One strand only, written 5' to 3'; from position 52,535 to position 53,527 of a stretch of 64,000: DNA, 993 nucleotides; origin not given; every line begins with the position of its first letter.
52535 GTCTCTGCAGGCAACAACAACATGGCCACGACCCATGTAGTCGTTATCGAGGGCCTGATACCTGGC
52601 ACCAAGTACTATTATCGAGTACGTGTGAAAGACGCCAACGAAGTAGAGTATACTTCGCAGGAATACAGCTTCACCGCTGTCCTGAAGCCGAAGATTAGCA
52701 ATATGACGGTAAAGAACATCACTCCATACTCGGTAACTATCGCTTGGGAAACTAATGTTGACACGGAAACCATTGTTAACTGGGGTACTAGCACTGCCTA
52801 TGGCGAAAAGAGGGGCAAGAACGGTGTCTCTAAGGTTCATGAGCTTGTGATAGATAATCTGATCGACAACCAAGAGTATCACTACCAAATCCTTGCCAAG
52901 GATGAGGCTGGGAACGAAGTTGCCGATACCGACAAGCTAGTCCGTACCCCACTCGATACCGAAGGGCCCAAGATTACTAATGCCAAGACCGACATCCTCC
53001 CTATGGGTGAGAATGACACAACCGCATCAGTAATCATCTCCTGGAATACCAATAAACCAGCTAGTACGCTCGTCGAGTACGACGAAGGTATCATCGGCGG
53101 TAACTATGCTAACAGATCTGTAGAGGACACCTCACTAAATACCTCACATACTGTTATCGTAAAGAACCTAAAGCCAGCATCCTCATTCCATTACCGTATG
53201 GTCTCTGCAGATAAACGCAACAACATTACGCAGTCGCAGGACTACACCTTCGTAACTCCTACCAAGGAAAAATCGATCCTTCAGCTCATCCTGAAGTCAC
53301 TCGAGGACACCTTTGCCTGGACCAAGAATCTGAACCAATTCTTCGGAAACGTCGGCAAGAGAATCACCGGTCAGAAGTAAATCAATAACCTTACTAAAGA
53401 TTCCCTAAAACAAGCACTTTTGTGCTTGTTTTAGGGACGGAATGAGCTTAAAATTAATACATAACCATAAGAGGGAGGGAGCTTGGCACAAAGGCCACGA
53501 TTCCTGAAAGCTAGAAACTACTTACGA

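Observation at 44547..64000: Tandem array of three giant paralogous surface proteins with shared termini and swapped ectodomains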

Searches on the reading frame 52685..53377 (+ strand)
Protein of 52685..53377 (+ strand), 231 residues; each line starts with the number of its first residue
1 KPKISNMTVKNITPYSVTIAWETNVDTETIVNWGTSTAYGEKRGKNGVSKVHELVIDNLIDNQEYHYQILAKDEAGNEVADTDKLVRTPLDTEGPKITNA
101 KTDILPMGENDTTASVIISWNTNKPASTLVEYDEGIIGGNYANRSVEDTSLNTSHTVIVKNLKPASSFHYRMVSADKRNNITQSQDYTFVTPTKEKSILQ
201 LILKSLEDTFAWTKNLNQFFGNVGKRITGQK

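Call 34: find_homologous_proteins(query=window:52685-53377:+, max_evalue=1e-10)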
Query seq(231 aa) (231 aa): 17 proteins with E <= 1e-10 among 106 candidates.
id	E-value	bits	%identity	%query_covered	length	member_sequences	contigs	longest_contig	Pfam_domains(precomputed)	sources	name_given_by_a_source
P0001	1.6e-117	409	80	97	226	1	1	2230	PF00041.28,PF16656.12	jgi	-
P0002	4.4e-117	408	73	99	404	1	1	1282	PF28268.1,PF16655.13,PF25059.2,PF23376.2,PF25077.2,PF00041.28,PF16656.12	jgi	jgi:hypothetical protein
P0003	5.7e-114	397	74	100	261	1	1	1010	PF16655.13,PF00041.28,PF16656.12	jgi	jgi:phosphodiesterase/alkaline phosphatase D-like protein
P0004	1.1e-112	393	70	100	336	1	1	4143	PF28268.1,PF16655.13,PF25059.2,PF23376.2,PF00041.28,PF16656.12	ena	-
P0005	1.5e-112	393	75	97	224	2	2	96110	PF00041.28,PF16656.12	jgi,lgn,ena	-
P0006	9.2e-108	377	67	100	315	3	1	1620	PF16655.13,PF25059.2,PF23376.2,PF25077.2,PF25788.3,PF00041.28,PF16656.12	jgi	jgi:phosphodiesterase/alkaline phosphatase D-like protein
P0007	2.0e-98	347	67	97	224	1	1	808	PF25059.2,PF23376.2,PF00041.28,PF16656.12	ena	-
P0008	4.8e-97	342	63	98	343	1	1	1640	PF16655.13,PF25059.2,PF23376.2,PF25077.2,PF00041.28,PF16656.12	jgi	jgi:phosphodiesterase/alkaline phosphatase D-like protein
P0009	6.4e-74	267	63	78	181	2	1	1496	PF28268.1,PF25059.2,PF23376.2,PF00041.28,PF16656.12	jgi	-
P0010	4.5e-72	260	67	74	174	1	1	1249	PF16655.13,PF00041.28,PF16656.12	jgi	jgi:phosphodiesterase/alkaline phosphatase D-like protein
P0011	1.7e-71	259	48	98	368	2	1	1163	PF00041.28,PF16656.12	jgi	jgi:hypothetical protein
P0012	4.8e-71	257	48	95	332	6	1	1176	PF16655.13,PF25059.2,PF25788.3,PF00041.28,PF16656.12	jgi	-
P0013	1.1e-70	256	77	63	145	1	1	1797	PF16656.12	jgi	-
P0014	4.3e-66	241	49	98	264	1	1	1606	PF25059.2,PF00041.28,PF16656.12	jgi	jgi:hypothetical protein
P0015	4.0e-52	195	67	57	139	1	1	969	PF16656.12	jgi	-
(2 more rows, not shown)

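Call 35: find_encoding_contigs(protein=P0005, flank=10000, max_places=4)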
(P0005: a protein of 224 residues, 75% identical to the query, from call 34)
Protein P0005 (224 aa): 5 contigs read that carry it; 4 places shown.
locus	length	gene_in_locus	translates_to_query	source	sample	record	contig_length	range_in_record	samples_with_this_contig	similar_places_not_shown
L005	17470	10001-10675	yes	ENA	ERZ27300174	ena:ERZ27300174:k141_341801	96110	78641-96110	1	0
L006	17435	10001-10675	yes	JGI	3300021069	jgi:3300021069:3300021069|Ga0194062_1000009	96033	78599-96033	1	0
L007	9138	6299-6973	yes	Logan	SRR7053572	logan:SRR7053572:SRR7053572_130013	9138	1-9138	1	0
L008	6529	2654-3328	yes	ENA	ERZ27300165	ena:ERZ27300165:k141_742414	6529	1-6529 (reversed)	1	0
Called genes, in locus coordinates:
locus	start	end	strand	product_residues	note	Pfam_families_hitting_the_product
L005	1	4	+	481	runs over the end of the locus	PF01566:Nramp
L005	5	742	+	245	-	PF01177:Asp_Glu_race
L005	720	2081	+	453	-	PF21799:MurD-like_N (weak), PF08245:Mur_ligase_M, PF02875:Mur_ligase_C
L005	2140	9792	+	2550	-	PF00041:fn3 (faint), PF25788:Ig_Rha78A_N (faint), PF16656:Pur_ac_phosph_N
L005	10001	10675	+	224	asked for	PF00041:fn3 (faint), PF16656:Pur_ac_phosph_N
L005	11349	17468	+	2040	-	?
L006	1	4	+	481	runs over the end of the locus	PF01566:Nramp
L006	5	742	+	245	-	PF01177:Asp_Glu_race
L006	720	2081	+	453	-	PF21799:MurD-like_N (weak), PF08245:Mur_ligase_M, PF02875:Mur_ligase_C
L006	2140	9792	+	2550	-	PF00041:fn3 (faint), PF25788:Ig_Rha78A_N (faint), PF16656:Pur_ac_phosph_N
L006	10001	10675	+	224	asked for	PF00041:fn3 (faint), PF16656:Pur_ac_phosph_N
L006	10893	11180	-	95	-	PF01541:GIY-YIG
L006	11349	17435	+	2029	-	?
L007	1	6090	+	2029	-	?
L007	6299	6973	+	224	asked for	PF00041:fn3 (faint), PF16656:Pur_ac_phosph_N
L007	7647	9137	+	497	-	?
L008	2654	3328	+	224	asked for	PF00041:fn3 (faint), PF16656:Pur_ac_phosph_N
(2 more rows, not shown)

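Call 84: predict_structure(alignment_id=A4)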
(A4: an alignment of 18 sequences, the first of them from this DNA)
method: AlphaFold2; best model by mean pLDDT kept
length: 231 residues; sequences in the alignment: 18
mean_pLDDT: 86.0   pTM: 0.63
mean pLDDT of the five models: 86.0, 84.8, 84.5, 84.2, 82.6
residues with pLDDT >= 90: 154; 70-90: 39; 50-70: 31; < 50: 7
segments of 3 or more residues with pLDDT < 50: 229-231
pLDDT, mean of each block of 10 residues (from residue 1): 93 94 94 90 87 93 95 93 95 94 87 93 95 88 92 94 93 94 94 63 55 52 53 39
secondary structure, 60 per line:
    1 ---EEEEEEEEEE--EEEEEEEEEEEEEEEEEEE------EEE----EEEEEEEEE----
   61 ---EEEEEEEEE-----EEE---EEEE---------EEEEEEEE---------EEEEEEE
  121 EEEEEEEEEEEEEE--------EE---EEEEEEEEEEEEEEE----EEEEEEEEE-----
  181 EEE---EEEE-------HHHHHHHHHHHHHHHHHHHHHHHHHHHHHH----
elements in order: E4-13 E16-34 E41-43 E48-56 E64-72 E78-80 E84-87 E97-104 E114-134 E148-162 E167-175 E181-183 E187-190 H198-227

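Call 100: fold_search(model_id=the predicted structure, library=pdb)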
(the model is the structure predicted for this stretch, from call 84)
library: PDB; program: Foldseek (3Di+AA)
matches with E <= 10: 1960; with E <= 0.001: 341
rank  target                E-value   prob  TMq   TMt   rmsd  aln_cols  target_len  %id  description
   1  7y6e_G                5.6e-09  1.00  0.31  0.37  13.1       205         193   16  Crystal structure of sDscam FNIII23 domains, isoform Beta2v6 (released 2023-05-24)
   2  7y6e_A                9.7e-09  1.00  0.32  0.36  13.1       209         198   14  Crystal structure of sDscam FNIII23 domains, isoform Beta2v6 (released 2023-05-24)
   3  7y6e_E                1.0e-08  1.00  0.31  0.36  12.9       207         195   15  Crystal structure of sDscam FNIII23 domains, isoform Beta2v6 (released 2023-05-24)
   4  7y6e_D                1.2e-08  1.00  0.31  0.36  13.0       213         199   15  Crystal structure of sDscam FNIII23 domains, isoform Beta2v6 (released 2023-05-24)
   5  7y6e_C                1.8e-08  1.00  0.32  0.38  12.9       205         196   14  Crystal structure of sDscam FNIII23 domains, isoform Beta2v6 (released 2023-05-24)
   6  7y6e_F                5.1e-08  1.00  0.31  0.36  13.0       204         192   16  Crystal structure of sDscam FNIII23 domains, isoform Beta2v6 (released 2023-05-24)
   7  7y6e_B                7.6e-08  1.00  0.31  0.37  13.0       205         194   15  Crystal structure of sDscam FNIII23 domains, isoform Beta2v6 (released 2023-05-24)
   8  2ibg_B                1.5e-07  1.00  0.31  0.34  18.2       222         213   13  Crystal Structure of Hedgehog Bound to the FNIII Domains of Ihog (released 2006-10-24)
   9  2ibg_A                1.8e-07  1.00  0.28  0.30  18.2       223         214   14  Crystal Structure of Hedgehog Bound to the FNIII Domains of Ihog (released 2006-10-24)
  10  2ibb                  2.1e-07  1.00  0.30  0.33  17.9       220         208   14  Crystal Structure of the First and Second FNIII Domains of Ihog (released 2006-10-24)
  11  7e72_E                2.2e-07  1.00  0.37  0.42  11.3       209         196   13  Crystal structure of Tie2-agonistic antibody in complex with human Tie2 Fn2-3 (released 2021-11-10)
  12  2v5y                  2.5e-07  1.00  0.38  0.18   9.7       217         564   12  Crystal structure of the receptor protein tyrosine phosphatase mu ectodomain (released 2007-09-11)
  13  6x3a                  2.7e-07  1.00  0.39  0.31  10.8       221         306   15  Crystal structure of the FN4-FN6 domains of human PTPRD (released 2021-05-26)
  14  4bq6_A                2.9e-07  1.00  0.41  0.45   9.5       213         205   12  Crystal structure of the RGMB-NEO1 complex form 1 (released 2013-06-12)
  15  5myb_B                2.9e-07  1.00  0.37  0.44  11.1       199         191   14  Homodimerization of Tie2 Fibronectin-like domains 2 and 3 in space group P21 (released 2017-04-26)
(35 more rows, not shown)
